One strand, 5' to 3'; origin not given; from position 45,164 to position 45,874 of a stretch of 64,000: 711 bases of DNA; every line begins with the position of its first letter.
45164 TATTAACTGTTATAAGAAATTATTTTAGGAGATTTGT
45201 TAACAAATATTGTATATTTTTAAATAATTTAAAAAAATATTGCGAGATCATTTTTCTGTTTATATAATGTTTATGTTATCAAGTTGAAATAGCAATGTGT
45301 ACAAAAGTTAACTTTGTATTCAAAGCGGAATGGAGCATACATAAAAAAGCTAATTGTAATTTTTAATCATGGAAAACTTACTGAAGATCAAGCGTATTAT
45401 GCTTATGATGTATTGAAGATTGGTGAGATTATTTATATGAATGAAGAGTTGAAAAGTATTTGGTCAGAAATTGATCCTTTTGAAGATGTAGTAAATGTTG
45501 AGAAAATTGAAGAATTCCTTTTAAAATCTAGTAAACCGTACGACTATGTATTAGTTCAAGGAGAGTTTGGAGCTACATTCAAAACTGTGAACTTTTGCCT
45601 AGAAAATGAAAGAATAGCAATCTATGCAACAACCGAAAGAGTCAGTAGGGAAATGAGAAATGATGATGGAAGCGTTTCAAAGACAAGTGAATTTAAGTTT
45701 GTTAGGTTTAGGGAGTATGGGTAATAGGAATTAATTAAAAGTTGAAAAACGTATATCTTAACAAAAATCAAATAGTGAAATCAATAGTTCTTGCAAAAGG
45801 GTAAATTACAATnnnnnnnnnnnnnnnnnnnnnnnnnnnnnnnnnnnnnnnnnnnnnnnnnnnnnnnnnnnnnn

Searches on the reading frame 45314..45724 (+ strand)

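Call 15: search_protein_families(library=ncbifam, proteins=[window:45314-45724:+], max_evalue=1e-8)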
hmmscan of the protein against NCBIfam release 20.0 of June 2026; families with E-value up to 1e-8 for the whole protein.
window:45314-45724:+ (136 aa): 1 family
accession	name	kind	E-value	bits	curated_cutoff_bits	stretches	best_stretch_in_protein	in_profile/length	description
NF040559.1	CAS_Csx20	equivalog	3.6e-38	130.7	70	1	13-135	1-124/124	CRISPR-associated protein Csx20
